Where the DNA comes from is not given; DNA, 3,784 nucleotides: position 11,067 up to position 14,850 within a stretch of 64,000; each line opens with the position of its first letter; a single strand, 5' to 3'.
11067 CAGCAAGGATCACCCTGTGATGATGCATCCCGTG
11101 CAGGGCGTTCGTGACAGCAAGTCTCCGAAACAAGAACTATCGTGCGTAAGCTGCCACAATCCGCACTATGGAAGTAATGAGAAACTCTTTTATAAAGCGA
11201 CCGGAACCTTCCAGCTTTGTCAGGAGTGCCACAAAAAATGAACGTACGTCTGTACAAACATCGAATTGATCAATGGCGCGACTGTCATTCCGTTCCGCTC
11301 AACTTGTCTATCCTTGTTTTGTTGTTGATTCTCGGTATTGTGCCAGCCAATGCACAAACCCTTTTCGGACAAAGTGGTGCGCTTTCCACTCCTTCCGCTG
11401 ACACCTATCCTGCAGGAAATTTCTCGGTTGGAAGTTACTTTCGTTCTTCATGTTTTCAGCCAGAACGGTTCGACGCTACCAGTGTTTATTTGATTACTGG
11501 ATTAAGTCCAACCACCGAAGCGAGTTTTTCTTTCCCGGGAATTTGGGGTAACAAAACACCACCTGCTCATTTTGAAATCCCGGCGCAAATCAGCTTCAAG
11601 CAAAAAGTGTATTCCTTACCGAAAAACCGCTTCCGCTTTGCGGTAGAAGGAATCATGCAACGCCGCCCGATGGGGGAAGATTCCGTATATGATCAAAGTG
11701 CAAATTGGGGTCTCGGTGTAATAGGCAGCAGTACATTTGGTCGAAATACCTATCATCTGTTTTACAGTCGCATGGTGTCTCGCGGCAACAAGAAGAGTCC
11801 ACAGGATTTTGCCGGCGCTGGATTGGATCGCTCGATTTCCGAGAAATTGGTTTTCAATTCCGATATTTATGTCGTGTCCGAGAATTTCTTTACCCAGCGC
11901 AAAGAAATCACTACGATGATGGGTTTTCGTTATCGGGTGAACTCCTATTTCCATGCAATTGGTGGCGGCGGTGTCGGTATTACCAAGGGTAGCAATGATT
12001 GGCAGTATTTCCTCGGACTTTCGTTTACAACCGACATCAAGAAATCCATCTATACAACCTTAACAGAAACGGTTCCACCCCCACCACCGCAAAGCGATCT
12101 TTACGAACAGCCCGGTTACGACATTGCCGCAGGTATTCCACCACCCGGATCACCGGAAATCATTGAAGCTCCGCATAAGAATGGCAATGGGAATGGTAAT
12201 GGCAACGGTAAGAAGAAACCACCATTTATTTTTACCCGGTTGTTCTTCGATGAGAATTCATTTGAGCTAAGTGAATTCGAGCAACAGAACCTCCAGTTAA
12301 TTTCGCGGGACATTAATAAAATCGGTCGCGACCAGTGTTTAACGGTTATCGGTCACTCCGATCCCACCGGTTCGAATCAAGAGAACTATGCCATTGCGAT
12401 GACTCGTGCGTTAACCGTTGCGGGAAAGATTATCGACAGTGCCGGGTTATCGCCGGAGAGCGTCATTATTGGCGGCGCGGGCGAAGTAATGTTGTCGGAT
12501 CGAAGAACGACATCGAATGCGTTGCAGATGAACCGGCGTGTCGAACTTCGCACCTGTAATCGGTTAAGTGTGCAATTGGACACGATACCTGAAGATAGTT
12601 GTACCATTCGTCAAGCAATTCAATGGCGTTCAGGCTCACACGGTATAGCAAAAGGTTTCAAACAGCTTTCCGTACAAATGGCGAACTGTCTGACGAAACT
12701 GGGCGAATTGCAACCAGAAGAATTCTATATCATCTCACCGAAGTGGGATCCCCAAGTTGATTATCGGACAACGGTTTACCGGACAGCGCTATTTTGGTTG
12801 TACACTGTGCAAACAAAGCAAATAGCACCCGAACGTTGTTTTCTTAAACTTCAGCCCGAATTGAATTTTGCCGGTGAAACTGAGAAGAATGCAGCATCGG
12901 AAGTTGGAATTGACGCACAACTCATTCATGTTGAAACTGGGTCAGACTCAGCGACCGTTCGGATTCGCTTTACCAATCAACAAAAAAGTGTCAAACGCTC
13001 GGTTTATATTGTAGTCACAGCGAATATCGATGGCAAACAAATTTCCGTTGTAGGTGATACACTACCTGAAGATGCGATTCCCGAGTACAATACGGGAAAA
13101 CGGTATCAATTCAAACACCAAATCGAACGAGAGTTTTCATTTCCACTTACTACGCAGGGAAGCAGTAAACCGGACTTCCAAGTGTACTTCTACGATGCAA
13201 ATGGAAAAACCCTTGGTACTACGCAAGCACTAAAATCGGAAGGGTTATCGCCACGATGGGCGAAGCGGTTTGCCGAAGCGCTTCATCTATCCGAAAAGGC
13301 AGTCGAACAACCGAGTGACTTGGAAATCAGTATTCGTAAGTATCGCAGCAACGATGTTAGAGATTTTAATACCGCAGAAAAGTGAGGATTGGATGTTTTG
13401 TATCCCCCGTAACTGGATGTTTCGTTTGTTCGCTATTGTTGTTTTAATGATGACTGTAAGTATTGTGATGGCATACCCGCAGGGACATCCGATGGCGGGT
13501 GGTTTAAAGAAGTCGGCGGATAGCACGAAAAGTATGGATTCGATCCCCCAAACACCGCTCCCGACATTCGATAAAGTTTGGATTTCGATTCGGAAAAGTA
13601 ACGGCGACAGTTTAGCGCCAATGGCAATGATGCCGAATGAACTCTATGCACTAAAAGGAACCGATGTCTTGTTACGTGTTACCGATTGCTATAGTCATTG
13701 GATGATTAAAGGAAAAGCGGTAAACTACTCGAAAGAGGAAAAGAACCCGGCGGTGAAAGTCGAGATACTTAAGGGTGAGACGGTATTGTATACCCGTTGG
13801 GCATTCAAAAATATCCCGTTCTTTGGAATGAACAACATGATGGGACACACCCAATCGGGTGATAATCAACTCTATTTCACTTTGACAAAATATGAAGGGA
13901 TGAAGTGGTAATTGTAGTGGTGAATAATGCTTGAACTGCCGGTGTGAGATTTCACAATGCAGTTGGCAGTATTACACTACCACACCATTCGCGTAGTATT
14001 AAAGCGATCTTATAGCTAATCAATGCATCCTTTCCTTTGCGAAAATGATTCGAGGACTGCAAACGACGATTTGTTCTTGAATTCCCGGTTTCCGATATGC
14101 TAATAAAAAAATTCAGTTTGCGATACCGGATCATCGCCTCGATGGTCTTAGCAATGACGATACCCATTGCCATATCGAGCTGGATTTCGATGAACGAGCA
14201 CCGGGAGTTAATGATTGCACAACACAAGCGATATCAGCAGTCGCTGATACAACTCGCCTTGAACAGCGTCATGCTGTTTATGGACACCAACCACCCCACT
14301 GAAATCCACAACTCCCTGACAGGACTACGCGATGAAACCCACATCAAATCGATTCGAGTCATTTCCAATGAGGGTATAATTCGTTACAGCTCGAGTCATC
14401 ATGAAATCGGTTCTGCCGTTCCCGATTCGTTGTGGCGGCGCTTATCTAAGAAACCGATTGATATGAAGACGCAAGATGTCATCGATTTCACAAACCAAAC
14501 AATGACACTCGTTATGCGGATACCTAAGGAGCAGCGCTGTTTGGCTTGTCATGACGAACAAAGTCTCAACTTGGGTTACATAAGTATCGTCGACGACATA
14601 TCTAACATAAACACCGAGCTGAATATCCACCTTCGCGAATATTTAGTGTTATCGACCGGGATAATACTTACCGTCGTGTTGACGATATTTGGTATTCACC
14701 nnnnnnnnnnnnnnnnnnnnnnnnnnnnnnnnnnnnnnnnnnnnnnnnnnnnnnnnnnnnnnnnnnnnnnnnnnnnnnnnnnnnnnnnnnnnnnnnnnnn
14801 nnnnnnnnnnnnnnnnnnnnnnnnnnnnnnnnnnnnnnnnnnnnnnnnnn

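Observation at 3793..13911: Porin-cytochrome-like extracellular electron-transfer cluster in a T9SS-bearing bacterium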

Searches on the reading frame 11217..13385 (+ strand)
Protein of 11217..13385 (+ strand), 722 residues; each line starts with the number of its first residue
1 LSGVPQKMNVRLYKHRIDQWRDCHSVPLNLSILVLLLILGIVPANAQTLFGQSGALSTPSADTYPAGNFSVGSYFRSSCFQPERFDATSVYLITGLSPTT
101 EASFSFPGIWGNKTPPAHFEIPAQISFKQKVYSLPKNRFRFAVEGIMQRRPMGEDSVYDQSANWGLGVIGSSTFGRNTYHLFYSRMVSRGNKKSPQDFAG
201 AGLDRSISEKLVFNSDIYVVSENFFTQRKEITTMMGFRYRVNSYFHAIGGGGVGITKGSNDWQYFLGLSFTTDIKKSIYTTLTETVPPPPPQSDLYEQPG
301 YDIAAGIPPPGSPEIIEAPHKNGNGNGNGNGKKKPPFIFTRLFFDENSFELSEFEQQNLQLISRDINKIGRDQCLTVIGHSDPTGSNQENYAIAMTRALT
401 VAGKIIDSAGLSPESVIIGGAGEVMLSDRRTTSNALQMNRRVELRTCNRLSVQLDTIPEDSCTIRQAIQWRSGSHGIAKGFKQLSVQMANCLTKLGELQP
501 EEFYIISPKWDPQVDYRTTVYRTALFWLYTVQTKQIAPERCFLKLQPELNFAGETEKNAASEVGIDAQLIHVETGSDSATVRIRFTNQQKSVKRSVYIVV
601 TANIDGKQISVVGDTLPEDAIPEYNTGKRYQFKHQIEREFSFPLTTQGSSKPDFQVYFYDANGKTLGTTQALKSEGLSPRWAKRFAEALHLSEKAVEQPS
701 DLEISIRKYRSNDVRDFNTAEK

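Call 4: search_protein_families(library=pfam, proteins=[window:11217-13385:+], max_evalue=0.01)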
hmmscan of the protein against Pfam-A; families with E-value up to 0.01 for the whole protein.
window:11217-13385:+ (722 aa): 1 family
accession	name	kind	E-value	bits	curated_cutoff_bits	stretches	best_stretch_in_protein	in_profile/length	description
PF00691.25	OmpA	-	1.9e-11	44.6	27.2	1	343-439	1-97/98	OmpA family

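Call 5: search_protein_families(library=ncbifam, proteins=[window:11217-13385:+], max_evalue=0.01)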
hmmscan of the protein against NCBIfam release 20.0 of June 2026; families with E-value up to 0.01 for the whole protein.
window:11217-13385:+ (722 aa): 19 families
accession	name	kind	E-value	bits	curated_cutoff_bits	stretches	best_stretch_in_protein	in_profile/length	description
NF053611.1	YiaD_Gzip_OmpA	equivalog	1.7e-10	41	175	1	342-444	104-204/206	YiaD family glycine zipper/OmpA-like lipoprotein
NF053612.1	anchor_PA1041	equivalog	2e-09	37.8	250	1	342-445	133-234/236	PA1041 family peptidoglycan-binding anchor lipoprotein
NF053585.1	OMP_LP_YfiB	equivalog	2.1e-09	37.4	128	1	341-443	57-157/163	outer membrane lipoprotein YfiB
TIGR02802.1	Pal_lipo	equivalog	2.2e-05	24.5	125.35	1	342-444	2-102/104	peptidoglycan-associated lipoprotein Pal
NF008071.1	PRK10808.1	equivalog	3.3e-05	23.4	277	1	343-447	234-335/358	porin OmpA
NF053613.1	OMP_toxin_LptF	equivalog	5.4e-05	23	400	1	339-447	140-246/256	lipotoxin F family OmpA-related lipoprotein LptF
NF045787.1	OmpABordt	equivalog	6.7e-05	22.7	200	1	343-444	88-187/194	outer membrane protein OmpA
NF006543.0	PRK09039.1-2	equivalog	0.00014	21.8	305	1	342-449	234-350/350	peptidoglycan -binding protein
NF006508.0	PRK08944.1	subfamily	0.00042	19.6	259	1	374-445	211-286/304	MotB family protein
TIGR03789.1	pdsO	hypoth_equivalog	0.00049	19.8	152.2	0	354-445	154-242/243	sortase-associated OmpA-like protein PdsO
NF006545.0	PRK09039.1-4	equivalog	0.00059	19.6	372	1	374-449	264-342/342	peptidoglycan -binding protein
NF007804.1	PRK10510.1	equivalog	0.00095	18.6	307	1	373-444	144-214/219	OmpA family lipoprotein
NF047726.1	AutTranAdhPGAsTpgA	equivalog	0.001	18.3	350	1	344-424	160-239/268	trimeric autotransporter adhesin/peptidogylcan-associated protein TpgA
NF006542.0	PRK09039.1-1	equivalog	0.001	18.2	388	1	372-447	545-625/627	peptidoglycan -binding protein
NF033763.1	exchanger_TraB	exception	0.0013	16.8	700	1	361-461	413-512/522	outer membrane exchange protein TraB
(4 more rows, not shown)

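Call 73: search_solved_structures(query=window:11217-13385:+, max_evalue=0.01)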
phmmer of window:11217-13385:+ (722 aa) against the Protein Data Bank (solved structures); distinct sequences matched with E-value up to 0.01: 3.
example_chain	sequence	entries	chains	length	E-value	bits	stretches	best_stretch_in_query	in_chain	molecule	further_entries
4g4v_A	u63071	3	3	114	0.0028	19.4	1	342-444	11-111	Peptidoglycan-associated lipoprotein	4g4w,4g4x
6jfw_A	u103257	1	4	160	0.0055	18.4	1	372-445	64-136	PA0833-PD protein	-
3oon_A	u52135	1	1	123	0.0069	18.1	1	342-446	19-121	Outer membrane protein (Tpn50)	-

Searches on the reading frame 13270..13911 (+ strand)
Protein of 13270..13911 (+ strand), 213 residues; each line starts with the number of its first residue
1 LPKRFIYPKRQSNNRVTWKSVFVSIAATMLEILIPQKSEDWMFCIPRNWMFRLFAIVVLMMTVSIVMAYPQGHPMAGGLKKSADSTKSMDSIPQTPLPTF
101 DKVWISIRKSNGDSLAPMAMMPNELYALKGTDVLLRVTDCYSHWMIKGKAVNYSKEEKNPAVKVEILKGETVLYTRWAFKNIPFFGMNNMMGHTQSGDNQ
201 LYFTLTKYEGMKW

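Call 4: search_protein_families(library=pfam, proteins=[window:13270-13911:+], max_evalue=0.01)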
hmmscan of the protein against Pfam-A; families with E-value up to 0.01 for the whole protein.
window:13270-13911:+ (213 aa): 0 families

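Call 5: search_protein_families(library=ncbifam, proteins=[window:13270-13911:+], max_evalue=0.01)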
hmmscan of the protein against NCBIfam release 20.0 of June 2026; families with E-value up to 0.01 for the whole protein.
window:13270-13911:+ (213 aa): 0 families

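Call 80: search_protein_families(library=pfam, proteins=[window:13393-13908:+], max_evalue=1)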
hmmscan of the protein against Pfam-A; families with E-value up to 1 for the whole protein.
window:13393-13908:+ (172 aa): 0 families

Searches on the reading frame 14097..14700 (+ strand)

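Call 80: search_protein_families(library=pfam, proteins=[window:14097-14700:+], max_evalue=1)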
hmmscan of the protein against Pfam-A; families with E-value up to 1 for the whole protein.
window:14097-14700:+ (201 aa): 1 family
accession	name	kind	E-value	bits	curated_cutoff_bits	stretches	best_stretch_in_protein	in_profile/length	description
PF21563.3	Mcp40H-20_sensor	-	0.00057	20.6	27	1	124-165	68-108/112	Methyl-accepting chemotaxis sensory transducer, class 40H, sensor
